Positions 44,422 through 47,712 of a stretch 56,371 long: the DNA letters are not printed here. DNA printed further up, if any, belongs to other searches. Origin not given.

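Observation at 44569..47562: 997-aa protein built from one OmpR-like unit plus about six additional winged-helix repeats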

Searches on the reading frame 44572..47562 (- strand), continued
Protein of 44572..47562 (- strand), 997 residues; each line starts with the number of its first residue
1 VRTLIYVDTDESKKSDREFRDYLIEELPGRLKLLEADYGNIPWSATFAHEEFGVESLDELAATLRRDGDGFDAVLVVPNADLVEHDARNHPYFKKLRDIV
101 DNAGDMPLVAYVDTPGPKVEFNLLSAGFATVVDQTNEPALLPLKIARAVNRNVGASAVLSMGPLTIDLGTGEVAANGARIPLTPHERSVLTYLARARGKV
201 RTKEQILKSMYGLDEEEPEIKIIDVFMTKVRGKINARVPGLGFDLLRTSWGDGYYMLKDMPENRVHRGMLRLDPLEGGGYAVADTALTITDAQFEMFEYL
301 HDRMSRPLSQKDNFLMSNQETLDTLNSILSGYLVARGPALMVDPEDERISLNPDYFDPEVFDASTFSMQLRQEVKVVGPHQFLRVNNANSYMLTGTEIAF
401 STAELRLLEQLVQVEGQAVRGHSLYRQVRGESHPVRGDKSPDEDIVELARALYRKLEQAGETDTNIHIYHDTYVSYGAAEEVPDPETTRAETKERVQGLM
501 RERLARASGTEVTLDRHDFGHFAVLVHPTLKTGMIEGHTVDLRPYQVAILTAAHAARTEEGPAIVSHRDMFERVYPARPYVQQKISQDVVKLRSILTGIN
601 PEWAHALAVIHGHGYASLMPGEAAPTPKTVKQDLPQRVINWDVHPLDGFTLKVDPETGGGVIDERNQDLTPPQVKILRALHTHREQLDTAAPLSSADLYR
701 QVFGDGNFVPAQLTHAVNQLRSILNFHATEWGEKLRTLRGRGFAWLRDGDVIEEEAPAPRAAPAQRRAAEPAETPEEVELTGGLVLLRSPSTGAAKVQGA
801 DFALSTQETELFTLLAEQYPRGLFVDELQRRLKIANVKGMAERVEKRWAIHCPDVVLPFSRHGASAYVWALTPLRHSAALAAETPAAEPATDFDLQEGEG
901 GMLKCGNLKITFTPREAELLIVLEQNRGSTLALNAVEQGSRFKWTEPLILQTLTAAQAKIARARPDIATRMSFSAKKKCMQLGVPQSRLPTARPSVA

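Call 25: predict_structure(alignment_id=A1)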
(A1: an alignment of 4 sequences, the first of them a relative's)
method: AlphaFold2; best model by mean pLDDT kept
length: 997 residues; sequences in the alignment: 4
mean_pLDDT: 55.0   pTM: 0.26
mean pLDDT of the five models: 55.0, 54.1, 48.4, 48.2, 45.1
residues with pLDDT >= 90: 0; 70-90: 321; 50-70: 245; < 50: 431
segments of 3 or more residues with pLDDT < 50: 1-118, 124-139, 152-160, 197-372, 431-434, 611-638, 753-773, 781-783, 819-822, 853-856, 861-889, 985-997
pLDDT, mean of each block of 10 residues (from residue 1): 28 35 39 36 33 38 37 35 36 37 29 39 46 43 56 46 56 60 59 47 34 31 27 30 25 25 24 28 26 33 32 31 39 41 40 42 36 61 62 77 84 81 76 56 85 83 73 83 63 63 62 74 78 76 85 74 65 77 73 76 71 32 27 35 74 77 67 84 76 80 69 77 74 72 73 40 31 54 61 64 72 61 62 70 67 51 36 27 32 67 75 82 66 61 70 81 74 61 46 24
secondary structure, 60 per line:
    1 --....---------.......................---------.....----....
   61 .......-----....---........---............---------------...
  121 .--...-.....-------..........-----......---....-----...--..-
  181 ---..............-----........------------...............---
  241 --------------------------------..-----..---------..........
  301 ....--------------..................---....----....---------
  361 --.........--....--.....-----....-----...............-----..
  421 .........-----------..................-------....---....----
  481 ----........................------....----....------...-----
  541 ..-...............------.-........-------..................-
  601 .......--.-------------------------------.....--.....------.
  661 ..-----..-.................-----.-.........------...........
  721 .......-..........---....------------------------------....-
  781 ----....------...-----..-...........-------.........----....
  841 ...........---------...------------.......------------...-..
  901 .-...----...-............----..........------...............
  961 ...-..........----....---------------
elements in order (helices of 4 or more, strands of 3 or more residues): E3-6 H16-38 H48-52 H57-67 E73-76 H80-87 H91-102 E118-121 H128-132 H140-149 H155-160 E164-167 E173-175 H184-197 H203-210 H223-237 H291-304 H319-336 E340-343 E348-351 H363-371 E374-377 E380-384 E390-393 E399-401 H402-413 H421-429 H441-458 E466-469 E473-476 H485-508 E515-518 E523-526 E533-535 H544-558 H567-574 H582-599 H601-607 E642-646 E649-653 E660-662 H671-687 H695-703 H710-727 H729-734 E735-738 E742-745 E776-779 E785-788 E795-797 H806-816 H824-832 H837-851 H876-882 E895-897 E903-905 E910-912 H914-925 E930-932 H933-939 H946-963 H965-970 E971-974 E979-982

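Call 27: list_cluster_members(proteins=[P0001, P0004, P0005, P0006, P0007, P0015, P0017, P0019, P0031, P0137])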
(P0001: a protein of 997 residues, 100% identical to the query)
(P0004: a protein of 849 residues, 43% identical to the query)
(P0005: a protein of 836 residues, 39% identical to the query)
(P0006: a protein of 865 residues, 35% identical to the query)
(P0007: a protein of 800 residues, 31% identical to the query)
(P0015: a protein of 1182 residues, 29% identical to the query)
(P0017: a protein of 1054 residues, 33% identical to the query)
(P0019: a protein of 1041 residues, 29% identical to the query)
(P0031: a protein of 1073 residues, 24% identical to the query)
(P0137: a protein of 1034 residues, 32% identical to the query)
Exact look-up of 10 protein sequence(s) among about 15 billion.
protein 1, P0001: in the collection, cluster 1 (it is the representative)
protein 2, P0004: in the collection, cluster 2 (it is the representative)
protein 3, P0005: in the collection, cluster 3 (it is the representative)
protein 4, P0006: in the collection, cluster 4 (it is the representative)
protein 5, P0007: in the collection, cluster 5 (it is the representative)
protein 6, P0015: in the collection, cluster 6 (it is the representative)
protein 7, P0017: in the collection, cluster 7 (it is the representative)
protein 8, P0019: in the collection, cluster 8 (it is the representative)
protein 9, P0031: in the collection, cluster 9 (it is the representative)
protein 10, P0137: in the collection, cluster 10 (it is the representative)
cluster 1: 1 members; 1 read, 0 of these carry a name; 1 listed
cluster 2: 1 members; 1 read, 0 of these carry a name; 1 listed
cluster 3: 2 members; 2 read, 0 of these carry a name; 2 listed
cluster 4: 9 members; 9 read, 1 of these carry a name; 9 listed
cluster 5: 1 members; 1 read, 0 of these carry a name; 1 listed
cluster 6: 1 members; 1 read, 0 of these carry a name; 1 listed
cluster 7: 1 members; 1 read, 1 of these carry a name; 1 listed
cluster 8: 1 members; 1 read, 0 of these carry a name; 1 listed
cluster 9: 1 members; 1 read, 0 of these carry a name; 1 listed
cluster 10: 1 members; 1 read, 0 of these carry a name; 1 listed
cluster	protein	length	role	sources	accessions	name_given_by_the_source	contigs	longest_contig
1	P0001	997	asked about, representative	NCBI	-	-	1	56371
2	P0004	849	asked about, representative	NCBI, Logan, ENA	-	-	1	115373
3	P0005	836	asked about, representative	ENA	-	-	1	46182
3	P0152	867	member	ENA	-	-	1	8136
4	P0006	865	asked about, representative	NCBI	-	-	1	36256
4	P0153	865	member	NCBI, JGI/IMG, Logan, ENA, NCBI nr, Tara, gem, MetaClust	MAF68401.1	MAG: hypothetical protein CMH25_03540 [Micavibrio sp.] | hypothetical protein [Micavibrio sp.] | strand:- start:696521 stop:699118 length:2598 start_codon:yes stop_codon:yes ...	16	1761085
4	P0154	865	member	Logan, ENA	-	-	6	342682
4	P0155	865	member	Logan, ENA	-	-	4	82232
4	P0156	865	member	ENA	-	-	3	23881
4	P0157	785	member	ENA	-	-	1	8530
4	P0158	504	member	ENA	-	-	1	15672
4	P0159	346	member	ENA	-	-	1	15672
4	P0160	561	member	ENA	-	-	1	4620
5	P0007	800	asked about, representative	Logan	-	-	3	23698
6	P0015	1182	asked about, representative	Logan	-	-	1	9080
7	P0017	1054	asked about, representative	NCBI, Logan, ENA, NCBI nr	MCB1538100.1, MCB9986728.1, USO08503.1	MAG: winged helix-turn-helix domain-containing protein [Rhodospirillales bacterium] | winged helix-turn-helix domain-containing protein [Alphaproteobacteria bacterium]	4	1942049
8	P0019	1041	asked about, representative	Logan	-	-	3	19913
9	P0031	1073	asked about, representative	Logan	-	-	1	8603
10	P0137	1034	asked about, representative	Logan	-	-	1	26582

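Call 30: find_homologous_proteins(query=A2, max_evalue=1e-10)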
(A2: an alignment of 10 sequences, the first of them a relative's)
Query A2 (10 sequences) (997 aa, profile of the alignment): 5 proteins with E <= 1e-10 among 8000 candidates.
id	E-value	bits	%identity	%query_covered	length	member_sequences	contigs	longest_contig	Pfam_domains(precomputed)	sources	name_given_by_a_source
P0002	0.0e+0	1584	51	82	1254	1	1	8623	PF00486.35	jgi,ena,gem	-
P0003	0.0e+0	1504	51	82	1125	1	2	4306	PF00486.35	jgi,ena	-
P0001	0.0e+0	1311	100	100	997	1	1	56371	PF00486.35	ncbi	-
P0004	0.0e+0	1258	43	68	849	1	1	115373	PF00486.35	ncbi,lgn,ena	-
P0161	5.7e-23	99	35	15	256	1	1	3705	PF00486.35,PF00072.31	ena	-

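Call 31: fold_search(model_id=the predicted structure, library=pdb)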
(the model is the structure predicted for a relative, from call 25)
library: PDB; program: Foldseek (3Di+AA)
matches with E <= 10: 327; with E <= 0.001: 0
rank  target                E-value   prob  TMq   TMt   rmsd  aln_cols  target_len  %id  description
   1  1gxp_E                1.1e-03  1.00  0.09  0.73   3.0       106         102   21  PhoB effector domain in complex with pho box DNA. (released 2002-04-29)
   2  5ju7                  1.1e-03  1.00  0.08  0.65   3.0        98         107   19  DNA BINDING DOMAIN OF E.COLI CADC (released 2017-04-26)
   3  9dlu_MODEL_1_A        1.1e-03  1.00  0.09  0.72   2.9       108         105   15  Solution structure of Staphylococcus aureus response regulator ArlR DNA-binding domain (released 2025-09-17)
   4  1gxq                  1.2e-03  1.00  0.09  0.72   2.7       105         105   21  Crystal structure of the PhoB effector domain (released 2002-04-29)
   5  1gxp_A                3.4e-03  1.00  0.09  0.72   2.8       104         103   21  PhoB effector domain in complex with pho box DNA. (released 2002-04-29)
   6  6kyx                  3.4e-03  1.00  0.08  0.67   7.5       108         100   16  Crystal Structure of Staphylococcus aureus response regulator ArlR DNA binding domain with His tag cleaved (released 2020-09-23)
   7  4u88_B                3.8e-03  1.00  0.08  0.69   3.9        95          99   17  Structure of the DNA-Binding Domain of the Response Regulator SaeR from Staphylococcus aureus (released 2015-08-12)
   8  1gxp_B                6.0e-03  1.00  0.09  0.73   2.8       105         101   21  PhoB effector domain in complex with pho box DNA. (released 2002-04-29)
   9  6iju                  6.0e-03  1.00  0.08  0.69   7.3       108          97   16  The DNA binding domain of a response regulator ArlR from Staphylococcus aureus (released 2019-10-16)
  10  1ys6_A                6.3e-03  1.00  0.09  0.32  15.5       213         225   19  Crystal structure of the response regulatory protein PrrA from Mycobacterium Tuberculosis (released 2006-02-07)
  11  6is4                  6.7e-03  1.00  0.08  0.67   7.4       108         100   16  Crystal Structure of Staphylococcus aureus response regulator ArlR DNA binding domain (released 2019-10-30)
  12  6lxn_A                6.7e-03  1.00  0.09  0.60   5.2       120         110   20  Crystal structure of C-terminal DNA-binding domain of Escherichia coli OmpR in complex with F1-DNA (released 2020-12-23)
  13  8hml_A                8.2e-03  1.00  0.09  0.76   3.0       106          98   20  Co-crystal structure of the C terminal DNA binding domain of Saccharopolyspora erythraea GlnR in complex with its cons (released 2023-06-07)
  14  8b4c_D                1.0e-02  1.00  0.08  0.61   3.8       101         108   19  ToxR bacterial transcriptional regulator bound to 20 bp toxT promoter DNA (released 2023-08-09)
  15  1ys6_B                1.0e-02  1.00  0.09  0.33   3.7       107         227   23  Crystal structure of the response regulatory protein PrrA from Mycobacterium Tuberculosis (released 2006-02-07)
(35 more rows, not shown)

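Call 43: find_encoding_contigs(protein=P0153, flank=8000, max_places=2)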
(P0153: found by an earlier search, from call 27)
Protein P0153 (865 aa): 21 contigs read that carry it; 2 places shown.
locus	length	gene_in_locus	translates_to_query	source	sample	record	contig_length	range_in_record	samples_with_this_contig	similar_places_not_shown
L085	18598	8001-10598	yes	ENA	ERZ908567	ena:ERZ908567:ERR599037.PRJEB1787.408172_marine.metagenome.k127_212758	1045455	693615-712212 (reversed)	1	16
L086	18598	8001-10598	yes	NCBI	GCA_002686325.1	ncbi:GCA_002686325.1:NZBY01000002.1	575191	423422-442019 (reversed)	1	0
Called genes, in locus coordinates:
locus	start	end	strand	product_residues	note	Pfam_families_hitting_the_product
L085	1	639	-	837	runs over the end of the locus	PF00989:PAS (faint), PF08448:PAS_4 (faint), PF13188:PAS_8 (faint), PF13426:PAS_9 (weak), PF00512:HisKA, PF02518:HATPase_c, PF00072:Response_reg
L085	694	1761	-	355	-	PF01312:Bac_export_2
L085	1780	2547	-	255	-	PF01311:Bac_export_1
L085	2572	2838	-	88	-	PF01313:Bac_export_3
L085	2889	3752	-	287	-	PF01739:CheR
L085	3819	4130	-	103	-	PF02049:FliE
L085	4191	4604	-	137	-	PF06429:Flg_bbr_C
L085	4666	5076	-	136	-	PF00460:Flg_bb_rod (faint)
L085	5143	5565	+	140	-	PF01312:Bac_export_2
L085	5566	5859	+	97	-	-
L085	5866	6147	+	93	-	-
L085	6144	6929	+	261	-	PF00813:FliP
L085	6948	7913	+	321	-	-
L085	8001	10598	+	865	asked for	PF00486:Trans_reg_C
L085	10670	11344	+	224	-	-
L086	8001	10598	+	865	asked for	PF00486:Trans_reg_C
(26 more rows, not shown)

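Call 44: find_encoding_contigs(protein=P0017, flank=8000, max_places=2)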
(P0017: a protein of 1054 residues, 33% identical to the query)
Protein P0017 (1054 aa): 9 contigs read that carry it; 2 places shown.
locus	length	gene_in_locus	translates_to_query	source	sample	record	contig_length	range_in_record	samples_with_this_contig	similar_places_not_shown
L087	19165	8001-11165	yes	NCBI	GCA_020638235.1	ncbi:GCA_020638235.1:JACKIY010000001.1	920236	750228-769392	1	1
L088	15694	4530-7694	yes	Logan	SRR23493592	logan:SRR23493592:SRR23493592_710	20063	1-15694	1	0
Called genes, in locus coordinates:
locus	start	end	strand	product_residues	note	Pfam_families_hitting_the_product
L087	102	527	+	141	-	-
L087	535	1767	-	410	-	PF00999:Na_H_Exchanger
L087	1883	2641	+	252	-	PF03988:DUF347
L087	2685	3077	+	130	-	PF00903:Glyoxalase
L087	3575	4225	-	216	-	PF01381:HTH_3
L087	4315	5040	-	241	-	PF12146:Hydrolase_4, PF00561:Abhydrolase_1, PF12697:Abhydrolase_6, PF20408:Abhydrolase_11 (weak)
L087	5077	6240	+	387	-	PF13439:Glyco_transf_4, PF13579:Glyco_trans_4_4, PF20706:GT4-conflict (weak), PF00534:Glycos_transf_1, PF13692:Glyco_trans_1_4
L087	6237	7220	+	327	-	PF01075:Glyco_transf_9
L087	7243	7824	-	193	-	PF05198:IF3_N, PF00707:IF3_C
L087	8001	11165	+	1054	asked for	PF00486:Trans_reg_C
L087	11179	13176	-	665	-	PF02824:TGS, PF07973:tRNA_SAD, PF00587:tRNA-synt_2b, PF03129:HGTP_anticodon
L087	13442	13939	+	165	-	-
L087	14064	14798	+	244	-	PF03734:YkuD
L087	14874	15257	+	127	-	-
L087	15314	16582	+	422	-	-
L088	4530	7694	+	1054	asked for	PF00486:Trans_reg_C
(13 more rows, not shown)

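Call 65: find_encoding_contigs(protein=P0005, flank=6000, max_places=1)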
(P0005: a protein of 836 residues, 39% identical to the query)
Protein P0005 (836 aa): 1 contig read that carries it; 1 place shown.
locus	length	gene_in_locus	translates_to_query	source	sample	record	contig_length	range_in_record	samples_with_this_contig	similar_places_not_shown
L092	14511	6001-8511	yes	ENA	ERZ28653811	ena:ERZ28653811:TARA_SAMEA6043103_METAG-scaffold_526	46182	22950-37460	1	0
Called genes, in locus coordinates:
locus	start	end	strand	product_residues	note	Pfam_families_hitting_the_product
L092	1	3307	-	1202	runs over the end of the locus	-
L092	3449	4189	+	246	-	PF00072:Response_reg, PF00486:Trans_reg_C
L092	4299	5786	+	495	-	PF02321:OEP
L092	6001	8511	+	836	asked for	PF00486:Trans_reg_C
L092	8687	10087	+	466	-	PF01569:PAP2, PF22778:VCPO_2nd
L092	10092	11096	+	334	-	-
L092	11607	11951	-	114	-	PF12844:HTH_19 (weak), PF13560:HTH_31, PF01381:HTH_3, PF13443:HTH_26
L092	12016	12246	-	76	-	-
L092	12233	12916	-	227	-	PF00765:Autoind_synth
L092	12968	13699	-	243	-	PF03472:Autoind_bind, PF00196:GerE, PF04967:HTH_10 (faint), PF08281:Sigma70_r4_2 (weak)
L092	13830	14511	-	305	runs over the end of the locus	PF05721:PhyH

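Call 66: find_encoding_contigs(protein=P0007, flank=6000, max_places=1)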
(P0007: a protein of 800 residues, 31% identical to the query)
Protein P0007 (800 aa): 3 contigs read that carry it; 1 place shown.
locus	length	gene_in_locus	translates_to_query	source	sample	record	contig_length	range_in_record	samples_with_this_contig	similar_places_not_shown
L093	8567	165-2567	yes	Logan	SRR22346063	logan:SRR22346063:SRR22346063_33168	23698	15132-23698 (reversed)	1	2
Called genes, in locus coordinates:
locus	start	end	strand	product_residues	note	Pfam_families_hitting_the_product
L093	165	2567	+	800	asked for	PF00486:Trans_reg_C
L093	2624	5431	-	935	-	PF00270:DEAD, PF00271:Helicase_C (weak), PF22590:Cas3-like_C_2 (faint)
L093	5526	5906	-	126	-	-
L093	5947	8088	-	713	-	-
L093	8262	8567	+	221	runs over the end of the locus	PF04367:DUF502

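Call 67: find_encoding_contigs(protein=P0137, flank=6000, max_places=1)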
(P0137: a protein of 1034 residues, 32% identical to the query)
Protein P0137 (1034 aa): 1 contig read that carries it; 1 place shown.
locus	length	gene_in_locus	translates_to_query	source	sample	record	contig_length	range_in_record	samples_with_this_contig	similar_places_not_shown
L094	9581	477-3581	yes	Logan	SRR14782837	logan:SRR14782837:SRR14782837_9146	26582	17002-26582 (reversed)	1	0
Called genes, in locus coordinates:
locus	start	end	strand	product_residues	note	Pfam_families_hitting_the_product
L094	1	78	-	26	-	?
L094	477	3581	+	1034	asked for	PF00486:Trans_reg_C, PF12802:MarR_2 (faint), PF00486:Trans_reg_C (weak)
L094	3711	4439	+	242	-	-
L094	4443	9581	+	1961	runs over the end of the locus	PF26363:Phospholipase-like (weak), PF06594:HCBP_related (faint), PF00353:HemolysinCabind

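Call 81: search_protein_families(library=padloc, proteins=[P0001], max_evalue=0.01)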
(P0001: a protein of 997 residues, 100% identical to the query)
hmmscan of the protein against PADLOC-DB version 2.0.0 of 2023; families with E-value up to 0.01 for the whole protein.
P0001 (997 aa): 0 families

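Call 82: search_protein_families(library=phrogs, proteins=[P0001], max_evalue=0.01)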
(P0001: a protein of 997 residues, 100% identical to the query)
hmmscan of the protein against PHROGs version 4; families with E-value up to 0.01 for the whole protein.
P0001 (997 aa): 2 families
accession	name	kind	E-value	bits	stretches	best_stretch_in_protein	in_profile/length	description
phrog_731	-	unknown function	2.2e-22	80.5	1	136-257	104-225/227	-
phrog_31800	-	transcription regulation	4.1e-10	40.8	1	172-273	13-110/152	transcriptional regulator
